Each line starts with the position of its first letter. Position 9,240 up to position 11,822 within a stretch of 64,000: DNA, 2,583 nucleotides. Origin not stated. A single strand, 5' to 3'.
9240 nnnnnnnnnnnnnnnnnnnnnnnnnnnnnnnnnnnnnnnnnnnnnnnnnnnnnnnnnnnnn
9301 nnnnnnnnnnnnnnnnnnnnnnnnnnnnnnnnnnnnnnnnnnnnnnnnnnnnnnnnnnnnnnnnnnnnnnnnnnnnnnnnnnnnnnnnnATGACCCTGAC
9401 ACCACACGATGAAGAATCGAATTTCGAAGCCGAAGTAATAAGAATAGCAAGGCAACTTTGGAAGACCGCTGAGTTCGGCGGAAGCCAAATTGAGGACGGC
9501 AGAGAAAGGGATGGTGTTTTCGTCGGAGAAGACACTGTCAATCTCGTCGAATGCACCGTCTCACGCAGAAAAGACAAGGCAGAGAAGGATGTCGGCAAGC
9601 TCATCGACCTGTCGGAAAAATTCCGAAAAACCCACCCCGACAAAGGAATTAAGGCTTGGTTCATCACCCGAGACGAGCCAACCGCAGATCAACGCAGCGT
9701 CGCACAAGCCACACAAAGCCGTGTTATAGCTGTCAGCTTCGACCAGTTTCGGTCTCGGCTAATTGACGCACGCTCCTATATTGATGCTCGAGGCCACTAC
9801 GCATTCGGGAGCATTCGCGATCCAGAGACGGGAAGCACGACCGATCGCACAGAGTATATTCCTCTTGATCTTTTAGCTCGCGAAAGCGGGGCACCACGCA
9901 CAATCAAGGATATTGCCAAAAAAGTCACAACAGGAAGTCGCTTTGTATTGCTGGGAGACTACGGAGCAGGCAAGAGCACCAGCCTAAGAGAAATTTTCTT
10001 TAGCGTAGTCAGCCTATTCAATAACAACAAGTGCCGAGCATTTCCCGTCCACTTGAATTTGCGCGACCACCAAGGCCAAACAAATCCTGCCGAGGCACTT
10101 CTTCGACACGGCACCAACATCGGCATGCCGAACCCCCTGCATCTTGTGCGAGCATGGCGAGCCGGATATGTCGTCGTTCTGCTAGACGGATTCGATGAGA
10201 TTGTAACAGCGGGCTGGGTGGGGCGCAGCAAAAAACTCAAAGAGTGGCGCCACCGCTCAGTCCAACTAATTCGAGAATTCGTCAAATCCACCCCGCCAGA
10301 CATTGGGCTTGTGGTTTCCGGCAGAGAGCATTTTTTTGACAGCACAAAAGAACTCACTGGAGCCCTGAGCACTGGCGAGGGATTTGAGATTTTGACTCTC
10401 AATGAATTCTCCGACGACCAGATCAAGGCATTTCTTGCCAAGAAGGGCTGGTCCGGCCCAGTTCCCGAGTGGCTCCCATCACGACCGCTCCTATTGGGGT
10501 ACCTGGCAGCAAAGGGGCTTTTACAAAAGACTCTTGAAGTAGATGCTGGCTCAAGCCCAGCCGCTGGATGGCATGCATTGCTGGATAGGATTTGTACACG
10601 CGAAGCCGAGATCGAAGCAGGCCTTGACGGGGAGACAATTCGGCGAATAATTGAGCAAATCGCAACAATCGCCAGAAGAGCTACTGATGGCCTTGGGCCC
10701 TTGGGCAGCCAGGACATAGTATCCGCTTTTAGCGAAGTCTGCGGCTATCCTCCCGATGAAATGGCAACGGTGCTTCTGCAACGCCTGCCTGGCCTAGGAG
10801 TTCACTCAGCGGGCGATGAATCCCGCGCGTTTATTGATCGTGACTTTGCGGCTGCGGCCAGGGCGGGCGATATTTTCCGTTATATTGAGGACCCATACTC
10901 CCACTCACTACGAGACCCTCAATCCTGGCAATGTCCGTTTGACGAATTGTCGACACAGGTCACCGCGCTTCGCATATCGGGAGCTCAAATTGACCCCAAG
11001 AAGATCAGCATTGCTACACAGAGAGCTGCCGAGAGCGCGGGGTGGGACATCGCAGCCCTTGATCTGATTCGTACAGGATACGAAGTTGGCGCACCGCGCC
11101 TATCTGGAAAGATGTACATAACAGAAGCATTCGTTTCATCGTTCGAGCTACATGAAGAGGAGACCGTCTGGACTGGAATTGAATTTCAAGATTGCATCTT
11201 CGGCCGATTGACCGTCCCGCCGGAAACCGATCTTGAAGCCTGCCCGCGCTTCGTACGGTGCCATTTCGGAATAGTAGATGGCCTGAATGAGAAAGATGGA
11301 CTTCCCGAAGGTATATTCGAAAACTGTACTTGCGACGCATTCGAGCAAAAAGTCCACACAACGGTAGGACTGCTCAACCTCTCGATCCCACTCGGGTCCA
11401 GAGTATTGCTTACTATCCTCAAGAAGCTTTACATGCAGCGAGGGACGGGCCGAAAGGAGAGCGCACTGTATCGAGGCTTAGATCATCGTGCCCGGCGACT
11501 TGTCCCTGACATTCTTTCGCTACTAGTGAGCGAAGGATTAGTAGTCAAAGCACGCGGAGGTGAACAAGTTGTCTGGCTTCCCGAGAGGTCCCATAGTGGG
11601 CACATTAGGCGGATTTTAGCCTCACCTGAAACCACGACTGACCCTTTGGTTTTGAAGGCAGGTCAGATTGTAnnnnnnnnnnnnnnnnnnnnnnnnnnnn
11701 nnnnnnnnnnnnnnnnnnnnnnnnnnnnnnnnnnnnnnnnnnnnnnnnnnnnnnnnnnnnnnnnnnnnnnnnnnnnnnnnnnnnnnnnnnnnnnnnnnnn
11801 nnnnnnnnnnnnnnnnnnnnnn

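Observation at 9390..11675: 761-aa NACHT-type STAND NTPase fused to an N-terminal Mrr/NERD-like nuclease-fold domain: candidate novel antiphage effector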

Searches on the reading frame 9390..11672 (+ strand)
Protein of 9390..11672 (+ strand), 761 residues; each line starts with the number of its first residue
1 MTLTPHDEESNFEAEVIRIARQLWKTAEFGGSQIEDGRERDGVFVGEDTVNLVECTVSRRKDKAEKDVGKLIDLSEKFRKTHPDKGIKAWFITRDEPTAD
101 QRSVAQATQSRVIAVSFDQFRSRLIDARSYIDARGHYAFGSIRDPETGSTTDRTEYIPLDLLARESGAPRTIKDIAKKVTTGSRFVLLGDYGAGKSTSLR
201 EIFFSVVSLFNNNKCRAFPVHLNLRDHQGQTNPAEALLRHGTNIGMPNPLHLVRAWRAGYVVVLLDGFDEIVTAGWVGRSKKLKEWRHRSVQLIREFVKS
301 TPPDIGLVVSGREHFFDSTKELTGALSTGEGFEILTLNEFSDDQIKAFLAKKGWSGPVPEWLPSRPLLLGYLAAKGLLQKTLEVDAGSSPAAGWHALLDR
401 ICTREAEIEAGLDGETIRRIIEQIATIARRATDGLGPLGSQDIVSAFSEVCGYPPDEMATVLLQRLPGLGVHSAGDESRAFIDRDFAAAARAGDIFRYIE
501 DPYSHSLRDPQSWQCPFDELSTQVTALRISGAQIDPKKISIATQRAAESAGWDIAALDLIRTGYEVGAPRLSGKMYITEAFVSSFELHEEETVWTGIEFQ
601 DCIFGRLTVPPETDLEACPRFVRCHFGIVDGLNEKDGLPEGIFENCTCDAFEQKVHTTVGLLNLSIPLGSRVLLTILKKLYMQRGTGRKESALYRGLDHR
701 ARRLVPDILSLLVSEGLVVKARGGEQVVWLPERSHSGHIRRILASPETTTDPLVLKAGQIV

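Call 3: search_protein_families(library=pfam, proteins=[window:9390-11672:+], max_evalue=1)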
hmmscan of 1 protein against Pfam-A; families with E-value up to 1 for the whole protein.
window:9390-11672:+ (761 aa): 4 families
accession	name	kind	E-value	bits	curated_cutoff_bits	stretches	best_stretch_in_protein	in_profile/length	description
PF05729.18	NACHT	-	5.2e-08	33.3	26.7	1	185-351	3-162/167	NACHT domain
PF13191.12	AAA_16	-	0.013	16.5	32.6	1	172-218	12-63/167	AAA ATPase domain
PF00005.33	ABC_tran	-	0.11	13.5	25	1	173-202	2-31/137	ABC transporter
PF25199.1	nSTAND_NTPase5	-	0.11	12.7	34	1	182-207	41-66/145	Novel STAND NTPase 5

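Call 4: search_protein_families(library=padloc, proteins=[window:9390-11672:+], max_evalue=1)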
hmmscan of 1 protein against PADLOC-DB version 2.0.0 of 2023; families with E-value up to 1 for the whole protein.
window:9390-11672:+ (761 aa): 2 families
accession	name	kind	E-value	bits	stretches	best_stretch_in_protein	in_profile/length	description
PDLC04135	mad3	-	0.012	13.2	1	173-206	14-46/374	mads_3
PDLC00301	PtuA1|PtuA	-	0.039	10.9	1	185-238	38-90/429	AAA ATPase domain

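Call 5: search_protein_families(library=ncbifam, proteins=[window:9390-11672:+], max_evalue=1)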
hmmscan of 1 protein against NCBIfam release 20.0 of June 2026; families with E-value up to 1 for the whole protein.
window:9390-11672:+ (761 aa): 18 families
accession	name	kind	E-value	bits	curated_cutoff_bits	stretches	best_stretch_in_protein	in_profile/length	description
NF008338.0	PRK11124.1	equivalog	0.019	14.5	369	1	166-202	12-48/242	arginine ABC transporter ATP-binding protein ArtP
TIGR03864.1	PQQ_ABC_ATP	hypoth_equivalog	0.027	13.9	302.25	1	164-199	9-44/236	ABC transporter, ATP-binding subunit, PQQ-dependent alcohol dehydrogenase system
TIGR02315.1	ABC_phnC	equivalog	0.034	13.6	266.1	1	170-202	16-48/243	phosphonate ABC transporter ATP-binding protein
NF010068.0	PRK13548.1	equivalog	0.037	13.1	261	1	165-202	14-51/261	heme ABC transporter ATP-binding protein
TIGR02324.1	CP_lyasePhnL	equivalog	0.052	13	256.3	1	171-204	23-56/224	phosphonate C-P lyase system protein PhnL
NF040933.2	ABC_arch_GlcV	equivalog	0.061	12.2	450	1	171-202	21-52/357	glucose ABC transporter ATP-binding protein GlcV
TIGR00968.1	3a0106s01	subfamily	0.067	12.7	342.75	1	164-202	8-46/237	sulfate ABC transporter ATP-binding protein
TIGR01186.1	proV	subfamily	0.068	12.3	326.6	1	166-201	3-38/363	betaine/proline/choline family ABC transporter ATP-binding protein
NF050108.1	galactan_ABC_ATP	equivalog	0.071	12.3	400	1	171-201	44-74/244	galactan export ABC transporter ATP-binding subunit Wzt/RfbE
NF007253.0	PRK09700.1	equivalog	0.084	11.4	772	1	154-199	3-48/510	D-allose ABC transporter ATP-binding protein AlsA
TIGR01166.1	cbiO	subfamily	0.086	12.3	211.8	1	169-201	5-37/190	cobalt ABC transporter, ATP-binding protein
NF010860.0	PRK14267.1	equivalog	0.11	12.1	412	1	169-250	17-97/253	phosphate ABC transporter ATP-binding protein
NF007090.0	PRK09544.1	equivalog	0.12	11.8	306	1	156-202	4-50/251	zinc ABC transporter ATP-binding protein ZnuC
NF010059.0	PRK13536.1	equivalog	0.12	11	549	1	170-202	57-89/342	nodulation factor ABC transporter ATP-binding protein NodI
NF010060.0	PRK13537.1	equivalog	0.14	11.1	521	1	161-202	20-61/314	nodulation factor ABC transporter ATP-binding protein NodI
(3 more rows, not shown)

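Call 6: find_homologous_proteins(query=window:9390-11672:+, max_evalue=0.001)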
Query window:9390-11672:+ (761 aa): 1221 proteins with E <= 0.001 among 8000 candidates; the best 120 are listed.
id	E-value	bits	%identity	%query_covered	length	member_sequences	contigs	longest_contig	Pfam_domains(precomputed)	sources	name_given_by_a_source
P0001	0.0e+0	1739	100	100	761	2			PF05729.19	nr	nr:NACHT domain-containing protein [Corallococcus coralloides]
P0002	0.0e+0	1041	60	99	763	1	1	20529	PF05729.19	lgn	-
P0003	8.7e-272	922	53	100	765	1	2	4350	PF05729.19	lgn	-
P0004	5.2e-256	870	52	99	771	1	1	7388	PF05729.19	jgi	jgi:hypothetical protein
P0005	2.2e-254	865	53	98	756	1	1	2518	PF05729.19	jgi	jgi:AraC-like DNA-binding protein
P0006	1.1e-251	856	52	99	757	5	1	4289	-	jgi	-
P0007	1.5e-251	855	51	99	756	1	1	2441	PF05729.19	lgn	-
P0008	4.0e-250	850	52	98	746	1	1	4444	PF05729.19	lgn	-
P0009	2.3e-249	848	51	99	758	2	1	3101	PF05729.19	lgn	-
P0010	2.5e-249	848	51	99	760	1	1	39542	PF05729.19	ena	-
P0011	4.5e-249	847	52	99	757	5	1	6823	-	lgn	-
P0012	4.9e-249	847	51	98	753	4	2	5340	-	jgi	jgi:hypothetical protein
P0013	5.1e-249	847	49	99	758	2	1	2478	PF05729.19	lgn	-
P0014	1.1e-248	846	51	98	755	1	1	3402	-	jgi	jgi:hypothetical protein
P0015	9.9e-248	843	51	99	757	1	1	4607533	PF05729.19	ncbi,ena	-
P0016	8.0e-247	840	50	99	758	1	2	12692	PF05729.19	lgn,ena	-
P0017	3.8e-246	837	50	99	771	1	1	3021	PF05729.19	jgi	jgi:hypothetical protein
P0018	2.4e-245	835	51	98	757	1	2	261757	PF05729.19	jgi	jgi:hypothetical protein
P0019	1.5e-244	832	51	99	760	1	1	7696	PF05729.19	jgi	-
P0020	3.0e-244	831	51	99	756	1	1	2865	PF05729.19,PF13191.13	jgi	jgi:hypothetical protein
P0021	7.4e-244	830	50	98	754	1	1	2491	PF05729.19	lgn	-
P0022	2.2e-243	828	50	98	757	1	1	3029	PF05729.19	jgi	jgi:hypothetical protein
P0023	3.8e-243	827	49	98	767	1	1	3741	PF05729.19,PF13191.13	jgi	jgi:hypothetical protein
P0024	2.0e-242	825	49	98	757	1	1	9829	PF05729.19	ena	-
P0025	2.1e-242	825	51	99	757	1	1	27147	PF05729.19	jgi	jgi:hypothetical protein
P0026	2.8e-242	825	51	99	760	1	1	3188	PF05729.19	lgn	-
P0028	7.0e-242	823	50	98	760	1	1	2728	PF05729.19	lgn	-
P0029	7.2e-242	823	49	98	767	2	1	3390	PF05729.19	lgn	-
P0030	1.9e-241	822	50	99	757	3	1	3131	PF05729.19,PF13191.13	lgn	-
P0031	7.0e-241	820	50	99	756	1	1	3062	PF05729.19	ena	-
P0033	1.9e-239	815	50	98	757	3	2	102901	PF05729.19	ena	-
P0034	2.3e-239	815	49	99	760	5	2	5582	PF05729.19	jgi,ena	jgi:hypothetical protein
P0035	7.7e-239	813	48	99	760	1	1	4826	PF05729.19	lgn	-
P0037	8.9e-239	813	50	98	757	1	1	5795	PF05729.19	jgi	jgi:hypothetical protein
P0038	3.9e-238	811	49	99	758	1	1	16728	PF05729.19,PF13191.13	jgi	-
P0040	9.2e-238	810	51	96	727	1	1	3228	PF05729.19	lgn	-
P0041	1.2e-237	809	50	99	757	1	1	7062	PF05729.19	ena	-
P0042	2.2e-237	808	49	99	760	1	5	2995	PF05729.19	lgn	-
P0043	1.6e-236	805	49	99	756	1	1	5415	PF05729.19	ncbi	-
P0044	2.8e-236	805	49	98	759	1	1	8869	PF05729.19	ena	-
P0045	1.1e-235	803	48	99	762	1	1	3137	PF05729.19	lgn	-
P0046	3.5e-235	801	49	99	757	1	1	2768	PF05729.19,PF13191.13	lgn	-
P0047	5.5e-235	800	49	98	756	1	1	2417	PF05729.19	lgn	-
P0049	8.7e-235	800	49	98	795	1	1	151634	PF05729.19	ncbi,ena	-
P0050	1.9e-234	799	47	99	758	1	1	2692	PF05729.19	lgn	-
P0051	3.7e-234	798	49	98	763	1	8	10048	PF05729.19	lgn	-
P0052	5.8e-234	797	48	99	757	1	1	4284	PF05729.19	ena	-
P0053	6.9e-234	797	46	99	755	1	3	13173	PF05729.19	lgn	-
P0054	7.3e-234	797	48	99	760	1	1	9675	PF05729.19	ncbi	-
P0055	1.1e-233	796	48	98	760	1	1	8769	PF05729.19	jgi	jgi:hypothetical protein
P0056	1.5e-233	796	48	98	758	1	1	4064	PF05729.19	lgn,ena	-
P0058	9.8e-233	793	47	99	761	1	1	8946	PF05729.19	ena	-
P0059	1.0e-232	793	48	99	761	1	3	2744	PF05729.19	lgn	-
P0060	1.5e-232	792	48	99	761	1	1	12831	PF05729.19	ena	-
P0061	1.8e-232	792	48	99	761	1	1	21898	PF05729.19,PF13191.13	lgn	-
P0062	1.9e-232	792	47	99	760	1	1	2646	PF05729.19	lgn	-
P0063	3.4e-232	791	49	94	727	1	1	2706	PF05729.19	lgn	-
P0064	5.1e-232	791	48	98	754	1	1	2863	PF05729.19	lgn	-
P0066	5.6e-232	790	48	98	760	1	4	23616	PF05729.19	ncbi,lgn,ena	-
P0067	6.4e-232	790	47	98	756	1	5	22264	PF05729.19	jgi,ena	-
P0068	1.8e-231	789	49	98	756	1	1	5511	PF05729.19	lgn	-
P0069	2.2e-231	789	49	98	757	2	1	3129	PF05729.19,PF13191.13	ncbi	-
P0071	4.3e-231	788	48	99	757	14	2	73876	PF05729.19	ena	-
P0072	1.1e-230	786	48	99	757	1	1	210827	PF05729.19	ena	-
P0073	1.2e-230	786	48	98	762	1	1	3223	PF05729.19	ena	-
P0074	1.3e-230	786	47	99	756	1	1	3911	PF05729.19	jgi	jgi:hypothetical protein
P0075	2.7e-230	785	48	99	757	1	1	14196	PF05729.19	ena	-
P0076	1.3e-229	783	48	99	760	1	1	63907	PF05729.19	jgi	jgi:hypothetical protein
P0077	2.2e-229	782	48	99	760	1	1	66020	PF05729.19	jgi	jgi:hypothetical protein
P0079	3.0e-229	781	48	99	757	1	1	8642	PF05729.19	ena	-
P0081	3.3e-229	781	52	89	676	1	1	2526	PF05729.19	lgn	-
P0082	3.6e-229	781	48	99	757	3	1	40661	PF05729.19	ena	-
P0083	5.5e-229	781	47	100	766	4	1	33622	PF05729.19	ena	-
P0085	1.8e-228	779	47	99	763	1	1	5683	PF05729.19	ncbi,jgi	-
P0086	2.1e-228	779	46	99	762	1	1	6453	PF05729.19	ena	-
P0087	3.2e-228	778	48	99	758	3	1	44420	PF05729.19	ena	-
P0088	3.7e-228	778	48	99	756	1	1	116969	PF05729.19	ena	-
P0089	6.6e-228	777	45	100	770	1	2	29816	PF05729.19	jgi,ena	-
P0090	1.0e-227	776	47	99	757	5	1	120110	PF05729.19,PF13191.13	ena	-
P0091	1.2e-227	776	48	98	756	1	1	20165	PF05729.19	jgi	jgi:hypothetical protein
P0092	1.9e-227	775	46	100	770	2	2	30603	PF05729.19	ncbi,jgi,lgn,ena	-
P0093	3.7e-227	775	48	98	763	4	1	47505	PF05729.19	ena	-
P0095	6.4e-227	774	45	100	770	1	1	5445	PF05729.19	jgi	jgi:hypothetical protein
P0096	1.8e-226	772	47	100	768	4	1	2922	PF05729.19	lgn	-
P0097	2.4e-226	772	48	99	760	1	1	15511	PF05729.19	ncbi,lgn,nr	ncbi:MAG: NACHT domain-containing protein [Thermoflexales bacterium]|nr:NACHT domain-containing prot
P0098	2.7e-226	772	47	99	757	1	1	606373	PF05729.19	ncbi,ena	-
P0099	3.7e-226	771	48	99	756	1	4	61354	PF05729.19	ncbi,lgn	-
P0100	5.6e-226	771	48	98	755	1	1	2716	PF05729.19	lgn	-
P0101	7.6e-226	770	47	100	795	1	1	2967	PF05729.19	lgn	-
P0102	9.9e-226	770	48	99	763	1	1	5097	PF05729.19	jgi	jgi:hypothetical protein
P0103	1.0e-225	770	47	100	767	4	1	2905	PF05729.19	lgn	-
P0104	1.1e-225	770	49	99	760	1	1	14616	PF05729.19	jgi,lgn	jgi:hypothetical protein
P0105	1.7e-225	769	49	99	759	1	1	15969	PF05729.19,PF20720.4,PF13191.13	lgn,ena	-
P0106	2.8e-225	768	47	100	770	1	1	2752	PF05729.19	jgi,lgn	jgi:hypothetical protein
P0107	2.8e-225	768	48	100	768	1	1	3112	PF05729.19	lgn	-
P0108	8.7e-225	767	47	99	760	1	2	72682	PF05729.19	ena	-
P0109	1.1e-224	766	47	99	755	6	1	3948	PF05729.19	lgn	-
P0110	1.1e-224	766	46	100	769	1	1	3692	PF05729.19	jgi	jgi:NACHT domain-containing protein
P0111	1.4e-224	766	48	98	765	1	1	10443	PF05729.19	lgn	-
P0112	2.1e-224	765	47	98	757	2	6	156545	PF05729.19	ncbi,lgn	ncbi:NACHT domain-containing protein [Geobacter anodireducens]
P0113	2.4e-224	765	48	98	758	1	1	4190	PF05729.19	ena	-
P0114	5.6e-224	764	49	98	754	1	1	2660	PF05729.19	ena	-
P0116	8.1e-224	764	46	99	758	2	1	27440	PF05729.19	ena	-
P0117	1.2e-223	763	46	100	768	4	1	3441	PF05729.19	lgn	-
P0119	1.4e-223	763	47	99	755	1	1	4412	PF05729.19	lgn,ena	-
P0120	1.9e-223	762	47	99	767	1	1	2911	PF05729.19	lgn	-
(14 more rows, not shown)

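Call 7: search_solved_structures(query=window:9390-11672:+, max_evalue=1)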
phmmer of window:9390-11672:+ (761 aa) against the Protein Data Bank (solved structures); distinct sequences matched with E-value up to 1: 0.

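Call 10: find_encoding_contigs(protein=P0015, flank=8000, max_places=2)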
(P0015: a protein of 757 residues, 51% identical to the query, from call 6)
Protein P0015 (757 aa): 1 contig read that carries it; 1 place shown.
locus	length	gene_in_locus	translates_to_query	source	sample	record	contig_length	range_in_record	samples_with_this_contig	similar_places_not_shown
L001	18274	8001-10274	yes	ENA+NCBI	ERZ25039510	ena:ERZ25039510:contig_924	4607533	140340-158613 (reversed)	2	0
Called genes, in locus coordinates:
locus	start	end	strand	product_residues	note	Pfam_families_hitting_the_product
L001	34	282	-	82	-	-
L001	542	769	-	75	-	-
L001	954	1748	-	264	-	-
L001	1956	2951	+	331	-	PF02195:ParB_N (weak)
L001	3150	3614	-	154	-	PF09557:DUF2382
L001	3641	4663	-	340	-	PF09557:DUF2382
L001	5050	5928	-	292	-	PF07731:Cu-oxidase_2 (faint), PF07732:Cu-oxidase_3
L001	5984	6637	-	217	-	PF22381:Staph_reg_Sar_Rot (weak), PF01047:MarR, PF12802:MarR_2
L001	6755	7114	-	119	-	PF01927:Mut7-C (weak), PF18480:DUF5615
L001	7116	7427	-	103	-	PF04255:DUF433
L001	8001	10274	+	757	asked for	PF05729:NACHT (weak)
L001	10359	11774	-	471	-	PF01565:FAD_binding_4, PF08031:BBE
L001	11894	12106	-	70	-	PF00313:CSD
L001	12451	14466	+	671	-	-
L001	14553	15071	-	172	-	-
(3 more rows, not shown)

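Call 11: find_encoding_contigs(protein=P0098, flank=8000, max_places=2)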
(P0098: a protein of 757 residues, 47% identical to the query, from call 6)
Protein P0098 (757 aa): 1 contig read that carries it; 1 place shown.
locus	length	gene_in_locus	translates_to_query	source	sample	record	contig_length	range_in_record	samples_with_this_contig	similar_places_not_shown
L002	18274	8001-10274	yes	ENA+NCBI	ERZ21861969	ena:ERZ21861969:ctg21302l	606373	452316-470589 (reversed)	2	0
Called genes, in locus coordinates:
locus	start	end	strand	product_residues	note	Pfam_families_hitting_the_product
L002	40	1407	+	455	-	PF26308:YopA_M (weak)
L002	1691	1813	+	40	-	PF22014:DUF6932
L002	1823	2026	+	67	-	PF22014:DUF6932 (weak)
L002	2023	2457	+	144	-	PF13560:HTH_31 (weak), PF01381:HTH_3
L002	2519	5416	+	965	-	PF07669:Eco57I (weak)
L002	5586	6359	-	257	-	PF13358:DDE_3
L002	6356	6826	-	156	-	PF13384:HTH_23, PF13518:HTH_28, PF13551:HTH_29, PF13565:HTH_32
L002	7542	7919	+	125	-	-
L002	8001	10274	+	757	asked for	PF05729:NACHT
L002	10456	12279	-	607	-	PF19291:TREH_N, PF00723:Glyco_hydro_15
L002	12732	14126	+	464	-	PF00583:Acetyltransf_1 (faint), PF13527:Acetyltransf_9, PF17668:Acetyltransf_17, PF13530:SCP2_2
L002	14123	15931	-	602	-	PF05598:DUF772, PF01609:DDE_Tnp_1, PF13751:DDE_Tnp_1_6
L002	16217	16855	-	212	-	-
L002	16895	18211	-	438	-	PF02463:SMC_N (faint), PF13175:AAA_15 (weak), PF13476:AAA_23, PF13514:AAA_27 (faint), PF13175:AAA_15, PF13304:AAA_21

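Call 13: find_encoding_contigs(protein=P0112, flank=8000, max_places=3)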
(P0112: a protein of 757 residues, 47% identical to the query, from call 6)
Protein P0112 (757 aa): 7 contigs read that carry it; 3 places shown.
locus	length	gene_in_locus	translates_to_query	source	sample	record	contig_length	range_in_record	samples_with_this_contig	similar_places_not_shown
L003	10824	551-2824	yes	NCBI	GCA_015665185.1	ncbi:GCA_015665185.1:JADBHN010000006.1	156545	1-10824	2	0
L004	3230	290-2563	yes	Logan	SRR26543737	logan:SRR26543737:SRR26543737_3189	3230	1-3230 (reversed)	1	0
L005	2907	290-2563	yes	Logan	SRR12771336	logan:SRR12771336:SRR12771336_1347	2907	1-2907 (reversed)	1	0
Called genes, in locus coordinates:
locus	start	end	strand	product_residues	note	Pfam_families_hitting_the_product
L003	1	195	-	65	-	?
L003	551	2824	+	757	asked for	PF05729:NACHT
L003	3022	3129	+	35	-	PF01527:HTH_Tnp_1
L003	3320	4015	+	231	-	PF01797:Y1_Tnp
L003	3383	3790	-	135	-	-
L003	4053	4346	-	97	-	PF13560:HTH_31 (faint), PF21716:dnstrm_HI1420, PF01381:HTH_3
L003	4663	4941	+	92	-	PF11006:DUF2845 (weak)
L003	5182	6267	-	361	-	PF05598:DUF772, PF01609:DDE_Tnp_1, PF13751:DDE_Tnp_1_6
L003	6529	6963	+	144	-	-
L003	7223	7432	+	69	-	PF11006:DUF2845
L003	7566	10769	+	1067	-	PF25596:CPSase_L_D1, PF02222:ATP-grasp, PF02786:CPSase_L_D2, PF02787:CPSase_L_D3, PF25596:CPSase_L_D1, PF02786:CPSase_L_D2, PF02222:ATP-grasp, PF02142:MGS, +6 more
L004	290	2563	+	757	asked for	PF05729:NACHT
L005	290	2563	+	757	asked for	PF05729:NACHT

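Call 14: find_encoding_contigs(protein=P0072, flank=8000, max_places=2)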
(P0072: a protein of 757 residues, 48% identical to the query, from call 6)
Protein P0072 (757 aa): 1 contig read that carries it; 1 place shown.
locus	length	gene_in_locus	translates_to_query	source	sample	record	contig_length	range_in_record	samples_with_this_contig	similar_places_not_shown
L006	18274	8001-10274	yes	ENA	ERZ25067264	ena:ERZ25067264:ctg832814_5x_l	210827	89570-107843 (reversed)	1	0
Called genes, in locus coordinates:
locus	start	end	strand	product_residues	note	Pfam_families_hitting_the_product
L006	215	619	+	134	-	-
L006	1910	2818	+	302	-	PF12760:Zn_ribbon_IS1595, PF12762:DDE_Tnp_IS1595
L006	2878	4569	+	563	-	PF01555:N6_N4_Mtase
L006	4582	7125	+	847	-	PF04851:ResIII, PF00270:DEAD (faint)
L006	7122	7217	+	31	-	-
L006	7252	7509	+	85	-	-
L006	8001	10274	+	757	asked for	PF05729:NACHT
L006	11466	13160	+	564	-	PF02776:TPP_enzyme_N, PF00205:TPP_enzyme_M, PF02775:TPP_enzyme_C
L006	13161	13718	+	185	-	PF01842:ACT, PF22629:ACT_AHAS_ss, PF13710:ACT_5, PF10369:ALS_ss_C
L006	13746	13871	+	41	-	PF07991:KARI_N (weak)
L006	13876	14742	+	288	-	PF07991:KARI_N, PF01450:KARI_C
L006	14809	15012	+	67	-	-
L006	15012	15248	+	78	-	-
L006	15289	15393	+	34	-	-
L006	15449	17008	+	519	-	PF00682:HMGL-like, PF22617:HCS_D2, PF08502:LeuA_dimer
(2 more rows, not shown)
